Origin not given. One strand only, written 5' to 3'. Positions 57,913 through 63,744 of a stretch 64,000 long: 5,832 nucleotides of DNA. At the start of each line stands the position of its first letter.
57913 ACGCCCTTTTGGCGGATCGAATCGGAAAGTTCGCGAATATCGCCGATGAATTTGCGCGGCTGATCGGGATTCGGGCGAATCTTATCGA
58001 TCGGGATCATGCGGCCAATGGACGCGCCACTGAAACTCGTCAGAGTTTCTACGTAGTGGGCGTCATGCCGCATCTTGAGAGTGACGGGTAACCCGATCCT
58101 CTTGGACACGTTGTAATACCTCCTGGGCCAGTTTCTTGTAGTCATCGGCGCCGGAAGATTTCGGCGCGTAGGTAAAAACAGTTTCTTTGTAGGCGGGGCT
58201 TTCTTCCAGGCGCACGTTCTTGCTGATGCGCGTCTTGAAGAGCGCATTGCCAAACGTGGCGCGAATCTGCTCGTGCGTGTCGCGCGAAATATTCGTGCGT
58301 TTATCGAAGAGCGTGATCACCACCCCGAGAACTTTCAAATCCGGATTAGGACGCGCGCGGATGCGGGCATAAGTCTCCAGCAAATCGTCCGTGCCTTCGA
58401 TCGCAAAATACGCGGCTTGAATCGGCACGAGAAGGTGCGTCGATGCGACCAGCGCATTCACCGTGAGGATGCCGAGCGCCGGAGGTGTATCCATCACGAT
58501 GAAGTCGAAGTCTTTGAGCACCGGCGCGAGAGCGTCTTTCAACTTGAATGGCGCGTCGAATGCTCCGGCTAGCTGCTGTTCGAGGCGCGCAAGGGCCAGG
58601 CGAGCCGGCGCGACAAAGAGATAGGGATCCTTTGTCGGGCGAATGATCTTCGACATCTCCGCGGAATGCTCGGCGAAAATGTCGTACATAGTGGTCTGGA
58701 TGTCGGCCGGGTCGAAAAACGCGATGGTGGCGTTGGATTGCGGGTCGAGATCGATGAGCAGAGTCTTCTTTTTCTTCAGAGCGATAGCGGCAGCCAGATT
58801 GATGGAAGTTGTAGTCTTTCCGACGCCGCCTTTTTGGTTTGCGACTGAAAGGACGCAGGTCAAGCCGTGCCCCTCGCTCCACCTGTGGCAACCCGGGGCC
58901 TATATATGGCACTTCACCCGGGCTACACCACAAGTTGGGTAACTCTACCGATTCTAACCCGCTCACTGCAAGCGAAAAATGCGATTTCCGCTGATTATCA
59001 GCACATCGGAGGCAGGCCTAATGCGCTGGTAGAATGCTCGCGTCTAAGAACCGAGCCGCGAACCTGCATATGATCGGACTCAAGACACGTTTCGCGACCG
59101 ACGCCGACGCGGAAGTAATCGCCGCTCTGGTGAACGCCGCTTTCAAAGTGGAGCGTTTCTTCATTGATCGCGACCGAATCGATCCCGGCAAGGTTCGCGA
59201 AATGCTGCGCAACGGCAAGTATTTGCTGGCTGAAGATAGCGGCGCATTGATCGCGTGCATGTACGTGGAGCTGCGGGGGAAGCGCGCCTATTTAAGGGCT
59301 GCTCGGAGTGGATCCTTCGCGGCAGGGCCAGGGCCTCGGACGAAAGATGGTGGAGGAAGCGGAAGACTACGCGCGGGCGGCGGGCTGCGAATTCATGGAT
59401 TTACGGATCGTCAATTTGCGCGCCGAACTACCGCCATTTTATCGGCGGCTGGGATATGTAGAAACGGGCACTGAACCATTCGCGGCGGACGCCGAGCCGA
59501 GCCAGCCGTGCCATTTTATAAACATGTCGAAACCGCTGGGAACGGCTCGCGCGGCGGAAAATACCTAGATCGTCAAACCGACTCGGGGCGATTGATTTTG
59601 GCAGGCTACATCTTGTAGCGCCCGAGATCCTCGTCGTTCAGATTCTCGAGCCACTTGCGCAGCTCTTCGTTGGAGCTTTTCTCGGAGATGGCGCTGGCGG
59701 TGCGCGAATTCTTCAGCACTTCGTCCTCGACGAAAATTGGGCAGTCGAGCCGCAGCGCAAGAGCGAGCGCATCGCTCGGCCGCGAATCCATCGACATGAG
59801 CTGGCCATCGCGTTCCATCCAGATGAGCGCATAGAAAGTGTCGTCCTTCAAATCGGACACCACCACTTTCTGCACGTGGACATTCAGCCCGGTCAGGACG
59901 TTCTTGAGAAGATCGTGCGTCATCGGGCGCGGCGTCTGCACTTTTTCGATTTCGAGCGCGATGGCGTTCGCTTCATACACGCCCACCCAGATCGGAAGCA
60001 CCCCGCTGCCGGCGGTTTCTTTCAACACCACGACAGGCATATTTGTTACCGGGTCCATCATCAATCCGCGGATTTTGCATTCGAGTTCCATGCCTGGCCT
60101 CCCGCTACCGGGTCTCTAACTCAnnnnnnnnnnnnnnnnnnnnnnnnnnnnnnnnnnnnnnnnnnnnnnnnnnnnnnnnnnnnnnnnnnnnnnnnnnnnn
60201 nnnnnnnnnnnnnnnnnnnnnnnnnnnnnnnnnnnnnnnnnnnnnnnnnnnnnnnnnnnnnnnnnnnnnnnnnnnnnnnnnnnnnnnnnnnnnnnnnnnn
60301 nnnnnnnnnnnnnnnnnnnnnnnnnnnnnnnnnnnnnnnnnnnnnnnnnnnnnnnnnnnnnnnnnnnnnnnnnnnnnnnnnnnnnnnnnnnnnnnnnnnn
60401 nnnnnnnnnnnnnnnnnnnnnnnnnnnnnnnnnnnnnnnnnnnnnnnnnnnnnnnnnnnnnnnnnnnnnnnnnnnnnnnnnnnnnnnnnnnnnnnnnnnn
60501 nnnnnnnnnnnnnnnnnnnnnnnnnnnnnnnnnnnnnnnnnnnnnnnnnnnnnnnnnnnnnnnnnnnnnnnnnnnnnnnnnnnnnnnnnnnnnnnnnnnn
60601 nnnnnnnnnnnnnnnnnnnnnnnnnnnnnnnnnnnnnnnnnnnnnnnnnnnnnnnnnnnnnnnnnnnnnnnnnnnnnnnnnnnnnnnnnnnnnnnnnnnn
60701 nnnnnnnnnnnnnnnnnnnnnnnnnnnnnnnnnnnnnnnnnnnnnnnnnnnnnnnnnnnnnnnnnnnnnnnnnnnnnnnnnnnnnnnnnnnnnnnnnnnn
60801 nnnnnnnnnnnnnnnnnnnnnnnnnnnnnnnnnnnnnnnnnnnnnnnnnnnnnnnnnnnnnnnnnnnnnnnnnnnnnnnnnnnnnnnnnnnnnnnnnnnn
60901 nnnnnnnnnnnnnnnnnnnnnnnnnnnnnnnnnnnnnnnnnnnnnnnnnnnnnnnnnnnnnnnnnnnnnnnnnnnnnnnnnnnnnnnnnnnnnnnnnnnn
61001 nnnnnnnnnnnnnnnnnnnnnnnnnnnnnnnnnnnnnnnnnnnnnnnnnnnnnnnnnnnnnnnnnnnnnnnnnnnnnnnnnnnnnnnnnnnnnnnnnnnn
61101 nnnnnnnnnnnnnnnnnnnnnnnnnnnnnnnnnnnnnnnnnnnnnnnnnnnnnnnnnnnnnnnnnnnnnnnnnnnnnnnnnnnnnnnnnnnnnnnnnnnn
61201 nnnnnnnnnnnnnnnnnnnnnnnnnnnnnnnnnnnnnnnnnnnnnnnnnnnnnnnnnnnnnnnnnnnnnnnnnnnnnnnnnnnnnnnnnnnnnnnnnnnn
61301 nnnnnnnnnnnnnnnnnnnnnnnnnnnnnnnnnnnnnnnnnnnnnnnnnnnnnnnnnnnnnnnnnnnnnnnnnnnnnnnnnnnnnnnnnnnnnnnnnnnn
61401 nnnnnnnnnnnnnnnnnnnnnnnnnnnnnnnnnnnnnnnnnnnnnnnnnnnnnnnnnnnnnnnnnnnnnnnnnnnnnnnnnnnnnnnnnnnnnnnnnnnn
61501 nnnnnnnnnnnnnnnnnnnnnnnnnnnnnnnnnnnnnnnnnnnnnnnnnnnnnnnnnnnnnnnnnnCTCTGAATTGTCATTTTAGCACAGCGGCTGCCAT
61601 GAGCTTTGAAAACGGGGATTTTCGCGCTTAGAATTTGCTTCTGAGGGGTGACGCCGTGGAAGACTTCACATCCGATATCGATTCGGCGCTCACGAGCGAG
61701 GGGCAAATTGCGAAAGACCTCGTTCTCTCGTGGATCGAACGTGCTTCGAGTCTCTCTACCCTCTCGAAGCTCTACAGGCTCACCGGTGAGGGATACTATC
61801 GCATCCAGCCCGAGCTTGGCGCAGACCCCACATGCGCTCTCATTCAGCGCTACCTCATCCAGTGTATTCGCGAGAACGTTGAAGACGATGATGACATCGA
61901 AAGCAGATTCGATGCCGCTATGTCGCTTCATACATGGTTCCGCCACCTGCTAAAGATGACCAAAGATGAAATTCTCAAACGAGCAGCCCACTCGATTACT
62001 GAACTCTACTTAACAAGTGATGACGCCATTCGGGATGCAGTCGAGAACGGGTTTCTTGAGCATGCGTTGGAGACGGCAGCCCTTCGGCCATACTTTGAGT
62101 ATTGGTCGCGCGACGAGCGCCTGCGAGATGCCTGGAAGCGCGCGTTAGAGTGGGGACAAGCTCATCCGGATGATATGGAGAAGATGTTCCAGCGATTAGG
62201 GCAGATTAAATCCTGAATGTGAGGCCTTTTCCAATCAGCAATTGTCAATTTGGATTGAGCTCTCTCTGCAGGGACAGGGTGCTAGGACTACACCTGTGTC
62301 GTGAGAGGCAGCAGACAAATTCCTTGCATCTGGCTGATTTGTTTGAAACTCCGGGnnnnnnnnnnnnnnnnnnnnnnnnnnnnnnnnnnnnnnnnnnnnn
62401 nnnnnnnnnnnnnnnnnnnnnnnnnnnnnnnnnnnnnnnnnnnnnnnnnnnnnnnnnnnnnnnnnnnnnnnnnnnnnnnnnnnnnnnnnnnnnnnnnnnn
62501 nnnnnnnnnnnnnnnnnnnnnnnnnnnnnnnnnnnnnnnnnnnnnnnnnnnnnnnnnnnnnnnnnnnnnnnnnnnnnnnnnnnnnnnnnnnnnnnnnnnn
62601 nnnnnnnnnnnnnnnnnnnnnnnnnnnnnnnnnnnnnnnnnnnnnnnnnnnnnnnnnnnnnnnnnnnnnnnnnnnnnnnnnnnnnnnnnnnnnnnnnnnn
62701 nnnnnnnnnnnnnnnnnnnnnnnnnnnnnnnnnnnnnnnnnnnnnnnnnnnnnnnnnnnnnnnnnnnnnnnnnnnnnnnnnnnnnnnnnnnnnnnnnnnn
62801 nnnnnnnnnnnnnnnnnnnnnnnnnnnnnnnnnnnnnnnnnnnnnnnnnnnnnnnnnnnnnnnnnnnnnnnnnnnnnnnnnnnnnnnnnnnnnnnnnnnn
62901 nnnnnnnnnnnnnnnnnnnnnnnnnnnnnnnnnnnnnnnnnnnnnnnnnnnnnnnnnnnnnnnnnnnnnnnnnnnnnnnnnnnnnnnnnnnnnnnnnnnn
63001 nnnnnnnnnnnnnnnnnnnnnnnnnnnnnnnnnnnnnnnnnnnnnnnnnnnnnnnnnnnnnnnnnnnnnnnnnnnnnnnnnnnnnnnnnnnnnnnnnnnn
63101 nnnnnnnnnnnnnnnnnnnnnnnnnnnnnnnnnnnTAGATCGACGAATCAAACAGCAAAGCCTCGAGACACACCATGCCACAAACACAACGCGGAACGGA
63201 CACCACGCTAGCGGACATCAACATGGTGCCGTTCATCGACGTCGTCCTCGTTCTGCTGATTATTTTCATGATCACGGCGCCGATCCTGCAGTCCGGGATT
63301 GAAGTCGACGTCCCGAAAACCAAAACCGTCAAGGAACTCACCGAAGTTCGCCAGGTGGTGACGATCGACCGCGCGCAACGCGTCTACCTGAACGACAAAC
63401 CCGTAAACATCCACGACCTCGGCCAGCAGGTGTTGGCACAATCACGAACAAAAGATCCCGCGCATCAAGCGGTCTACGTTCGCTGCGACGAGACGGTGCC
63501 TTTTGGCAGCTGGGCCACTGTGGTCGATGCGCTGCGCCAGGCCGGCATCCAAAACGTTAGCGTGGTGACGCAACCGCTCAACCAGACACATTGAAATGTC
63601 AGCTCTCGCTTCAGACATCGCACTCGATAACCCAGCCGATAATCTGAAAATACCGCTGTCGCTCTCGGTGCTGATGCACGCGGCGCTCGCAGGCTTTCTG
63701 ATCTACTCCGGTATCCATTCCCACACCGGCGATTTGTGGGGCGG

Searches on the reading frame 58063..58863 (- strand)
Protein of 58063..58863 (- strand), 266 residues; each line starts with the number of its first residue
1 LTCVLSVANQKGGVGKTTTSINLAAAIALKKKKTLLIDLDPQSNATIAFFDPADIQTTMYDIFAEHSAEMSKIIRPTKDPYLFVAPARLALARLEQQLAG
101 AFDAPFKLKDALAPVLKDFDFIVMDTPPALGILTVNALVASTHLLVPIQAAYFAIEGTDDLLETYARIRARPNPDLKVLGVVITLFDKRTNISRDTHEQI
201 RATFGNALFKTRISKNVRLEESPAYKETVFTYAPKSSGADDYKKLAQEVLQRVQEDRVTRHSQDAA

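Call 12: search_protein_families(library=pfam, proteins=[window:58063-58863:-])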
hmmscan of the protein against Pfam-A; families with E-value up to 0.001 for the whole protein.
window:58063-58863:- (266 aa): 7 families
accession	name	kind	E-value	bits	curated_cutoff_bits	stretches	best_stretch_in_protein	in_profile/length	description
PF13614.12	AAA_31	-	4e-50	170.6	27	1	4-178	3-177/177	AAA domain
PF01656.29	CbiA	-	6.5e-25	87.9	25.4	1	6-229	2-125/125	CobQ/CobB/MinD/ParA nucleotide binding domain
PF00142.24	Fer4_NifH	-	3.9e-11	43.4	25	1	11-68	8-64/271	4Fe-4S iron sulfur cluster binding proteins, NifH/frxC family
PF06564.18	CBP_BcsQ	-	1.8e-09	37.9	21.3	1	5-248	4-232/234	Cellulose biosynthesis protein BcsQ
PF09140.17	MipZ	-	1.8e-08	34.5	20.7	1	5-152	3-133/262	ATPase MipZ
PF02374.21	ArsA_ATPase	-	8.6e-08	32.2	24.3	1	11-45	9-43/305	Anion-transporting ATPase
PF10609.15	ParA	-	5.2e-07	29.8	27.1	1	4-131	5-124/246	NUBPL iron-transfer P-loop NTPase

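Call 59: search_protein_families(library=ncbifam, proteins=[window:58063-58863:-])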
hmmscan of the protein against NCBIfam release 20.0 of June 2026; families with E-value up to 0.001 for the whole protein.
window:58063-58863:- (266 aa): 26 families (the best 25 are shown)
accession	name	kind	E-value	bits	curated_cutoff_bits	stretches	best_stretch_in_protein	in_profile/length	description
NF041546.1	ParA_partition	equivalog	9.9e-31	106.9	180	2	4-46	1-43/203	ParA family partition ATPase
TIGR03453.1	partition_RepA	equivalog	1.2e-29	103.3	348.45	1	4-255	106-375/387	plasmid partitioning protein RepA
NF041283.1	PrgP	equivalog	9.6e-25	87.5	400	1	1-221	1-230/297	ParA superfamily DNA segregation protein PrgP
TIGR01969.1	minD_arch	subfamily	3.2e-23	82.2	201.75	1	4-257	2-238/251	cell division ATPase MinD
TIGR03371.1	cellulose_yhjQ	equivalog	5.5e-23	81.7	157.85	1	4-251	3-243/246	cellulose biosynthesis protein BcsQ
NF010259.0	PRK13705.1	equivalog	2.9e-22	79.2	725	1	3-232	107-351/388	plasmid-partitioning protein SopA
NF010443.0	PRK13869.1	subfamily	3.5e-17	62.3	446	1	4-156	123-289/405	plasmid-partitioning protein RepA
NF033200.1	F430_CfbC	exception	6.4e-13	48.7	402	1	11-73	8-70/260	Ni-sirohydrochlorin a,c-diamide reductive cyclase ATP-dependent reductase subunit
TIGR01287.1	nifH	equivalog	2e-12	47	394.35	1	10-70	7-66/275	nitrogenase iron protein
TIGR01007.1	eps_fam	subfamily_domain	2.3e-12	46.9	108.05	1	4-141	19-149/204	polysaccharide biosynthesis tyrosine autokinase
NF009701.0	PRK13230.1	subfamily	3.2e-12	46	350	1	10-73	8-70/291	nitrogenase reductase-like protein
TIGR01968.1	minD_bact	equivalog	1.3e-10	41.1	212.9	1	4-158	3-151/261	septum site-determining protein MinD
TIGR01281.1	DPOR_bchL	equivalog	1.5e-09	37.7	345.15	1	10-63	7-58/268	ferredoxin:protochlorophyllide reductase (ATP-dependent) iron-sulfur ATP-binding protein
TIGR03018.1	pepcterm_TyrKin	hypoth_equivalog_domain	8.1e-09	35.1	230.65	1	4-139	37-169/207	XrtA-associated tyrosine autokinase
NF008079.0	PRK10818.1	equivalog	5.1e-08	32.6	508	1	1-139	1-134/270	septum site-determining protein MinD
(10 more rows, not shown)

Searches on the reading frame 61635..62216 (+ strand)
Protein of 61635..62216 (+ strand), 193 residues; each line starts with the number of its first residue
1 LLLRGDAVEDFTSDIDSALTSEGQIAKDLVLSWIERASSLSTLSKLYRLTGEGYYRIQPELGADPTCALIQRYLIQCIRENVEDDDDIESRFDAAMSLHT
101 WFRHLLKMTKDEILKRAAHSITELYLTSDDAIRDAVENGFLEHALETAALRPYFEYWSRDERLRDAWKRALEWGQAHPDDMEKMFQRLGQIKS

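Call 12: search_protein_families(library=pfam, proteins=[window:61635-62216:+])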
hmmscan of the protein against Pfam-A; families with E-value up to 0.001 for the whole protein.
window:61635-62216:+ (193 aa): 1 family
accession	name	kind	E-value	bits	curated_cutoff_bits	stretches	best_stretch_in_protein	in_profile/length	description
PF24722.1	DUF7674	-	8.5e-07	29.5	27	1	87-158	24-97/111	Domain of unknown function (DUF7674)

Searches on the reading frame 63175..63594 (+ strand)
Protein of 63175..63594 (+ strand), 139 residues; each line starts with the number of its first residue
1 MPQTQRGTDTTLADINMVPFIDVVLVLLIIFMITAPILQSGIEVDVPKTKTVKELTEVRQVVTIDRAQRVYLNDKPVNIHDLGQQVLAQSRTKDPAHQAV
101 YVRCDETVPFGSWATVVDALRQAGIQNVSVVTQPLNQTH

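Call 12: search_protein_families(library=pfam, proteins=[window:63175-63594:+])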
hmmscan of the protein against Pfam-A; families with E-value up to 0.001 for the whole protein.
window:63175-63594:+ (139 aa): 1 family
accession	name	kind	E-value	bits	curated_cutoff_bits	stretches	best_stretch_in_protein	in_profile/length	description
PF02472.21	ExbD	-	1.4e-28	99.9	25.4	1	11-134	4-127/128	Biopolymer transport protein ExbD/TolR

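Call 66: find_encoding_contigs(protein=window:63175-63594:+, flank=10000, max_places=4)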
Protein window:63175-63594:+ (139 aa): 9 contigs read that carry it; 4 places shown.
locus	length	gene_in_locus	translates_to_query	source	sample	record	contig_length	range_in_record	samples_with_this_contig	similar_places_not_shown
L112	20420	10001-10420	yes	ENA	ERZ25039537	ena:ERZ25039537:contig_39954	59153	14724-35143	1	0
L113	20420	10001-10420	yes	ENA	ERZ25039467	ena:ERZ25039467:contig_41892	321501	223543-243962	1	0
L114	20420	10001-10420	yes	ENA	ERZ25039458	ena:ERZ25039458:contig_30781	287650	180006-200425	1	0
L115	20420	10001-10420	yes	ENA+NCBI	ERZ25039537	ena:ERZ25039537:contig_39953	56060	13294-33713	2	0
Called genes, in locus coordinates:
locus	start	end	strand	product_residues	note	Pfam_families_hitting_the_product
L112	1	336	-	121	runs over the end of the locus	-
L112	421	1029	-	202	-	-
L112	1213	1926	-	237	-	PF03575:Peptidase_S51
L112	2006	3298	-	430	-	PF07690:MFS_1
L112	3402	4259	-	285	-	PF02195:ParB_N, PF17762:HTH_ParB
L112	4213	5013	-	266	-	PF00142:Fer4_NifH (weak), PF01656:CbiA, PF02374:ArsA_ATPase (weak), PF06564:CBP_BcsQ, PF09140:MipZ, PF10609:ParA (weak), PF13614:AAA_31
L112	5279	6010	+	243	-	PF02517:Rce1-like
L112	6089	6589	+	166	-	PF13527:Acetyltransf_9 (weak), PF00583:Acetyltransf_1, PF13673:Acetyltransf_10, PF13508:Acetyltransf_7, PF14542:Acetyltransf_CG (weak)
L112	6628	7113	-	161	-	PF02577:BFN_dom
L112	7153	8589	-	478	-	PF00919:UPF0004, PF04055:Radical_SAM, PF01938:TRAM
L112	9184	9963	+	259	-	PF01618:MotA_ExbB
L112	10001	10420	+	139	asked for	PF02472:ExbD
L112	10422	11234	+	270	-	PF13103:TonB_2, PF03544:TonB_C (weak)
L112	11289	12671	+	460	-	PF26549:Tricorn_N (weak), PF26550:Tricorn_2nd, PF26549:Tricorn_N, PF07676:PD40 (weak), PF26550:Tricorn_2nd, PF26549:Tricorn_N (weak), PF07676:PD40, PF26549:Tricorn_N, +2 more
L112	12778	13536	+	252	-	PF00691:OmpA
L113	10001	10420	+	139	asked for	PF02472:ExbD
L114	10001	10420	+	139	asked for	PF02472:ExbD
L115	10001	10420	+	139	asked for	PF02472:ExbD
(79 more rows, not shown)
